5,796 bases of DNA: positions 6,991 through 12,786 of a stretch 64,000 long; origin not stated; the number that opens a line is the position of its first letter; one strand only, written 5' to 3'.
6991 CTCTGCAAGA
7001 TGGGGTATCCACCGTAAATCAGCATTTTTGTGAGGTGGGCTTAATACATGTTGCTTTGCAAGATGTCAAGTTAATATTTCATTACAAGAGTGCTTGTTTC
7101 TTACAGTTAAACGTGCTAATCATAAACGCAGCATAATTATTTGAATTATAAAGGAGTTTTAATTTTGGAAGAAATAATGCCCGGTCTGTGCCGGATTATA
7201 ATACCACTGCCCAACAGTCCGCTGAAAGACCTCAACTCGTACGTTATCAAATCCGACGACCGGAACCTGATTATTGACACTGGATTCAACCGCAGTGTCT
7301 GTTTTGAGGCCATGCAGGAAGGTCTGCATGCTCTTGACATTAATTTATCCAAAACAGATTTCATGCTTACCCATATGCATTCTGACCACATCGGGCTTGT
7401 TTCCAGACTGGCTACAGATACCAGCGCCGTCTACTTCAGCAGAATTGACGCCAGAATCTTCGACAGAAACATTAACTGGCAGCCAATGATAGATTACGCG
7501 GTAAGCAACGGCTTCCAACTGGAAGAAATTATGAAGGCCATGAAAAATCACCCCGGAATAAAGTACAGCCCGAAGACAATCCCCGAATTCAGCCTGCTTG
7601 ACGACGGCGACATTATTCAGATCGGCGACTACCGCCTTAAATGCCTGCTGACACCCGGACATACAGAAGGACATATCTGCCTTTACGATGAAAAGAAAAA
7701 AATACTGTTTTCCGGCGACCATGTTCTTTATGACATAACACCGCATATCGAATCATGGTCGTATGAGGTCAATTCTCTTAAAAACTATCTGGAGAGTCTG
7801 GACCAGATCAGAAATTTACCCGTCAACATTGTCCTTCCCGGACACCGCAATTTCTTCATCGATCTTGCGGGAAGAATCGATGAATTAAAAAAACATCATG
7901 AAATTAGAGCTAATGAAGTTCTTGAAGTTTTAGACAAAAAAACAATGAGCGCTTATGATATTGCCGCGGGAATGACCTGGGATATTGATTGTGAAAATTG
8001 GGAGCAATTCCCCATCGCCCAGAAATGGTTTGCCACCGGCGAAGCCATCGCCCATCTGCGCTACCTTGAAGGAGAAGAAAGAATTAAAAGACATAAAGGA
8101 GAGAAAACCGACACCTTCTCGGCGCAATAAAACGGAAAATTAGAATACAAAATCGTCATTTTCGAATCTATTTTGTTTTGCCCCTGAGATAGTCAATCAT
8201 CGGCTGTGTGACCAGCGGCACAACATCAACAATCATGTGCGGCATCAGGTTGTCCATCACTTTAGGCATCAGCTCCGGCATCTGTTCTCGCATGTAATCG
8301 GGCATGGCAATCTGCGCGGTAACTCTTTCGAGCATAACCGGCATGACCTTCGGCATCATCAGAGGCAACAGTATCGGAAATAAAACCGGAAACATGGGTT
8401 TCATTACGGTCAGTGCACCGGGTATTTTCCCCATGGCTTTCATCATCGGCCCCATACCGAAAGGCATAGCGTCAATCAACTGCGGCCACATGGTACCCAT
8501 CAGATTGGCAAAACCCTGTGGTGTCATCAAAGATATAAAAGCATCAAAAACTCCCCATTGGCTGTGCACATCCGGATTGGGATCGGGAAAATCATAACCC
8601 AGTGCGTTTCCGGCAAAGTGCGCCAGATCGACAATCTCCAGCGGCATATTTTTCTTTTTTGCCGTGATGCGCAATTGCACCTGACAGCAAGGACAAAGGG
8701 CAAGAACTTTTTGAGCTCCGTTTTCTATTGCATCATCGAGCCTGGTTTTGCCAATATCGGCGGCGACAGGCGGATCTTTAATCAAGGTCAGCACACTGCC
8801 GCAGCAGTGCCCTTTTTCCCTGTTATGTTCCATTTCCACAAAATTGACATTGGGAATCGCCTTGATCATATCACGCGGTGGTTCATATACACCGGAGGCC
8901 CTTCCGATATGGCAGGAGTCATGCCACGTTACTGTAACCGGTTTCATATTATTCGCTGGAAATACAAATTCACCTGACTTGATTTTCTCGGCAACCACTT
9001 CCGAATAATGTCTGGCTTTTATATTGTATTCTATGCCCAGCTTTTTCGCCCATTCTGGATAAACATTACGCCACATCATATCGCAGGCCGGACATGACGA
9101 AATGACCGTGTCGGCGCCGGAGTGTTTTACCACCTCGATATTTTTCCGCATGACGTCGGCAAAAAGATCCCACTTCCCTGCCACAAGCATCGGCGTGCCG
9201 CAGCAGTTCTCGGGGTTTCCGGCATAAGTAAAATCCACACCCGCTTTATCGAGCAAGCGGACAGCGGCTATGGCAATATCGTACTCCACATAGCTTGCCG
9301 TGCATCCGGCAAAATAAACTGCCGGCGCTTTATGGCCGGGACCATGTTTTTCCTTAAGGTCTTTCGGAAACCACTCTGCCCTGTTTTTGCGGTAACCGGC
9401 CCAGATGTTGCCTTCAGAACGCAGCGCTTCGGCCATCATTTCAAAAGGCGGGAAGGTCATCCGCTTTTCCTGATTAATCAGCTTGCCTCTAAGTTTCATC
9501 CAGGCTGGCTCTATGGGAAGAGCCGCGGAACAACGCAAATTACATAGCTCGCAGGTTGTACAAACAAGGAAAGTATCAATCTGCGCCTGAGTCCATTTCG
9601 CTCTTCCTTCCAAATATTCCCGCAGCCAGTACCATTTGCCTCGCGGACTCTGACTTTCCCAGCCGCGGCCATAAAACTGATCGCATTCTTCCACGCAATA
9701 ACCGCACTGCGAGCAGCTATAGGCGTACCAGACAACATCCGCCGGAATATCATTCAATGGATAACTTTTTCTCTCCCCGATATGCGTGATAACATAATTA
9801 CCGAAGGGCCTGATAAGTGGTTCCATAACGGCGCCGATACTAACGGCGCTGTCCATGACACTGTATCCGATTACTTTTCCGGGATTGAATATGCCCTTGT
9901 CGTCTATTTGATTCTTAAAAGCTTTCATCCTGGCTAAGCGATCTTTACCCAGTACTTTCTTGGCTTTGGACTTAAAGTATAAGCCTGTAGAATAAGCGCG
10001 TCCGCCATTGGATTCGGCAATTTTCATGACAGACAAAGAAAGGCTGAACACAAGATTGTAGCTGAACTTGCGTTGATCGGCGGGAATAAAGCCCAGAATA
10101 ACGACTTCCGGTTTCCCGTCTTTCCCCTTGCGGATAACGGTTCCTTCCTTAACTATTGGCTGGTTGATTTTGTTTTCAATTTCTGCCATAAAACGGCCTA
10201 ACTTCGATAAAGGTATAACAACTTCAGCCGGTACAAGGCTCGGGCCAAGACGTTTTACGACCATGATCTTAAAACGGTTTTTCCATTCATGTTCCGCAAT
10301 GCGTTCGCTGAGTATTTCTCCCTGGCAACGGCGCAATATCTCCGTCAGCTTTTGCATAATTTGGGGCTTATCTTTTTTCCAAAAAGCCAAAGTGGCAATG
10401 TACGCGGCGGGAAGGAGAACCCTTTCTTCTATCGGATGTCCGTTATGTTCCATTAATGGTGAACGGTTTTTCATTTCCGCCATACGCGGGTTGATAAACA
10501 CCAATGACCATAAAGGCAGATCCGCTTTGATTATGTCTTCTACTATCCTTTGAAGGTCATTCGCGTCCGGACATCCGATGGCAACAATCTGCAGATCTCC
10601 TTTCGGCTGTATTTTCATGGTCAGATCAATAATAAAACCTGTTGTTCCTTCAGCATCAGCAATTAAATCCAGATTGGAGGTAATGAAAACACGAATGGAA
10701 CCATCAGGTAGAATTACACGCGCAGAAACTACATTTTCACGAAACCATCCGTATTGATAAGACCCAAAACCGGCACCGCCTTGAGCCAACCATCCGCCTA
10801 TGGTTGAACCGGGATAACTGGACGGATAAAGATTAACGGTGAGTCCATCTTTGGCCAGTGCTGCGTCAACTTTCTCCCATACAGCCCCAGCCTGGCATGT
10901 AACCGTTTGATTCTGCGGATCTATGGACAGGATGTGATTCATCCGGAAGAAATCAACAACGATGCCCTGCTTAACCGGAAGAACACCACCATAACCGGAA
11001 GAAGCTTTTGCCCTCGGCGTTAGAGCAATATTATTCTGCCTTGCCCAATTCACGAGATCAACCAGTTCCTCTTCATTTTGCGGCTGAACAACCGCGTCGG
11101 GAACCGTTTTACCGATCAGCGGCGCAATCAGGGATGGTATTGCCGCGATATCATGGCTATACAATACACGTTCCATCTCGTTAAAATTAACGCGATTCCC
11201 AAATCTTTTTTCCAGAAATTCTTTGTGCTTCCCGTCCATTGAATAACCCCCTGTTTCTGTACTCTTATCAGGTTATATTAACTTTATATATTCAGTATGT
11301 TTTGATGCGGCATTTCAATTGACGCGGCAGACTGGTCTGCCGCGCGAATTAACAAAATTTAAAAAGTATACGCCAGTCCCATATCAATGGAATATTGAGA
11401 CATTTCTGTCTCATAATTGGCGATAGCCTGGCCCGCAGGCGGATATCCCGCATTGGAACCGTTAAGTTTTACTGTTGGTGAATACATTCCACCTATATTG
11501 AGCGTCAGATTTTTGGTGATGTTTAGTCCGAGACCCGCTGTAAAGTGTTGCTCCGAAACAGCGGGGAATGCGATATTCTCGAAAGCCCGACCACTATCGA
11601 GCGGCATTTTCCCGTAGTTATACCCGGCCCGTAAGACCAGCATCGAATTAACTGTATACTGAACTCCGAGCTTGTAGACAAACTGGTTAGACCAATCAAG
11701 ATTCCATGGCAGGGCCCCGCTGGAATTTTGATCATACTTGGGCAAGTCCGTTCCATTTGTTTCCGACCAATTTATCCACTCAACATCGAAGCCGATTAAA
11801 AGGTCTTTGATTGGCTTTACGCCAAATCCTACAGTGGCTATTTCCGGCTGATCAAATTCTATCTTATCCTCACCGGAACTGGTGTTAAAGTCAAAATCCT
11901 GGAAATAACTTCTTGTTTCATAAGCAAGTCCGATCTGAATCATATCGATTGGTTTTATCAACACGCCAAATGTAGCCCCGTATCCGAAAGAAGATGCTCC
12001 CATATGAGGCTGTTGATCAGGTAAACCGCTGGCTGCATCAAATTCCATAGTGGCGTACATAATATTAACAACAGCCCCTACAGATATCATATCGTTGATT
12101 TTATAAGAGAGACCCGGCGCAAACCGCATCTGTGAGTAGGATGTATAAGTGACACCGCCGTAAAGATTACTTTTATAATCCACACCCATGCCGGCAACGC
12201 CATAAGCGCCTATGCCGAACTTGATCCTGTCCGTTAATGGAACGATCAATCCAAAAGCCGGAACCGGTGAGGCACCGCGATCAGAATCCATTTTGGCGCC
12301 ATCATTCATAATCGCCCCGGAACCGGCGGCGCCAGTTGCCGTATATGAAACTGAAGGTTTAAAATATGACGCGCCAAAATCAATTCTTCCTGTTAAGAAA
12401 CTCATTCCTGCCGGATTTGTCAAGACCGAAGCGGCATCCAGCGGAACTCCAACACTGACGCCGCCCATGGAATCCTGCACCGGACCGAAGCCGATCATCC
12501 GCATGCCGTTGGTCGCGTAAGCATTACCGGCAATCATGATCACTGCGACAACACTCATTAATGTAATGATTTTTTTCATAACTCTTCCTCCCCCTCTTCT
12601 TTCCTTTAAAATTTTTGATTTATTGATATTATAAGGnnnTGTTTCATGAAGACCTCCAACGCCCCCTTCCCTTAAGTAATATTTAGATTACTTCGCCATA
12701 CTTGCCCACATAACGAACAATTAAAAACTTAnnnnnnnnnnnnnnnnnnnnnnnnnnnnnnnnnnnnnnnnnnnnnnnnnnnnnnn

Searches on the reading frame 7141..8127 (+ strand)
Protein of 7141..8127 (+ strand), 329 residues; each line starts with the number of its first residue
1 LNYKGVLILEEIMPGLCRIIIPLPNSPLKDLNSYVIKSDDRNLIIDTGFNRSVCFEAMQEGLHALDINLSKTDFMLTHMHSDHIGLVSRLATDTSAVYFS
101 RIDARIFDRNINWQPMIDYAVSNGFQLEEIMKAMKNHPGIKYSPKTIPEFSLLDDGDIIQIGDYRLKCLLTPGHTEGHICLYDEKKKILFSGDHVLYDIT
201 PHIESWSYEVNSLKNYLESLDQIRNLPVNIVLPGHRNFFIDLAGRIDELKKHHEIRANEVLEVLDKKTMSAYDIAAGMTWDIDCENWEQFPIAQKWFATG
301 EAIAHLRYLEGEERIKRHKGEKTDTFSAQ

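Call 35: search_protein_families(library=pfam, proteins=[window:7141-8127:+], max_evalue=0.000001)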
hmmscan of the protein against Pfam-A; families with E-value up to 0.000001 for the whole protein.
window:7141-8127:+ (329 aa): 2 families
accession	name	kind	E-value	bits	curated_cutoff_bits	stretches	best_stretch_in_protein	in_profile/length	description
PF00753.33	Lactamase_B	-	9.6e-23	81.6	22.7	1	32-235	7-196/196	Metallo-beta-lactamase superfamily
PF19583.5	ODP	-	5.8e-09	36.5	27.2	1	31-220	3-160/194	ODP family beta lactamase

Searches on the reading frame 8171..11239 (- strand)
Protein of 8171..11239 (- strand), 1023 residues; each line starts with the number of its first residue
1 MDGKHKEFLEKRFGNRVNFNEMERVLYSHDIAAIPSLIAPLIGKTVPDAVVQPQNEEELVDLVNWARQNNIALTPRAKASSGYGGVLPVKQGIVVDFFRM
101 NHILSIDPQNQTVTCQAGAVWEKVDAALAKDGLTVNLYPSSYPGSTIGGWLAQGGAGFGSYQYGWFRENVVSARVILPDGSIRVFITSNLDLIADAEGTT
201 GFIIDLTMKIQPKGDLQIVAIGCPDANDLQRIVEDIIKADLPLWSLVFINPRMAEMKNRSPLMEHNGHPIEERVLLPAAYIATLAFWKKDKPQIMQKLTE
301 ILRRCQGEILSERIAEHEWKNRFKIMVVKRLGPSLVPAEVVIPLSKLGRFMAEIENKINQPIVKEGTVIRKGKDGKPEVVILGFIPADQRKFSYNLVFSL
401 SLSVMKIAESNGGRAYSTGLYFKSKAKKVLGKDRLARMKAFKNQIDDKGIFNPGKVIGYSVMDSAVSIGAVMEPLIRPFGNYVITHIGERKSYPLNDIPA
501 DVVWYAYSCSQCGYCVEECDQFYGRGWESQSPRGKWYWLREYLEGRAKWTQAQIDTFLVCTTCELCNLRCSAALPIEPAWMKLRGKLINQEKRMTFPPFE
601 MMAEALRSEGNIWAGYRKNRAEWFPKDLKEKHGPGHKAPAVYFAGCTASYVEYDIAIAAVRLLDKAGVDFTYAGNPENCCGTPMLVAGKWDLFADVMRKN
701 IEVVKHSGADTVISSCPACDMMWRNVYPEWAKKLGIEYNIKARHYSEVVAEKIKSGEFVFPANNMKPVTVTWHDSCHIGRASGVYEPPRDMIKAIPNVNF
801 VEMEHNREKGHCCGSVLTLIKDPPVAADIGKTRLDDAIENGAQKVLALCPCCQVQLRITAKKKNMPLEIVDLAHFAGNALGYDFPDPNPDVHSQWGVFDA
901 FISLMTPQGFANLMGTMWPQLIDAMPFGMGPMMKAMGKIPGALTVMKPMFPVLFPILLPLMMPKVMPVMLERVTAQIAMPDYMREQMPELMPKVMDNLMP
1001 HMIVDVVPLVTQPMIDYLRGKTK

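Call 35: search_protein_families(library=pfam, proteins=[window:8171-11239:-], max_evalue=0.000001)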
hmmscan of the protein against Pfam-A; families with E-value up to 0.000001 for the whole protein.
window:8171-11239:- (1023 aa): 4 families
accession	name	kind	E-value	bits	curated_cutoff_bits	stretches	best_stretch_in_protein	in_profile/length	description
PF01565.28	FAD_binding_4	-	2.8e-39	134.4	26.4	1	47-183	1-136/139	FAD binding domain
PF02754.22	CCG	-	3.5e-32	110.8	20.6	2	770-857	1-85/85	Cysteine-rich domain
PF13534.11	Fer4_17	-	1.2e-08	35.8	22.2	1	508-574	1-60/61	4Fe-4S dicluster domain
PF02913.24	FAD-oxidase_C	-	1.4e-08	35.2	21.2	1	218-456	7-248/248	FAD linked oxidases, C-terminal domain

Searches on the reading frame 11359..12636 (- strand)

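Call 32: search_protein_families(library=pfam, proteins=[window:11359-12636:-], max_evalue=0.00001)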
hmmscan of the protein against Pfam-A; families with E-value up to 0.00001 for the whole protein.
window:11359-12636:- (425 aa): 2 families
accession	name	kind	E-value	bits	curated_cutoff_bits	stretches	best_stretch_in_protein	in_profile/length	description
PF03349.22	Toluene_X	-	9.1e-36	123.7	29.7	1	63-423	32-419/421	Outer membrane protein transport protein (OMPP1/FadL/TodX)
PF10677.15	DUF2490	-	3e-06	27.5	29.8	0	317-348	35-66/186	Protein of unknown function (DUF2490)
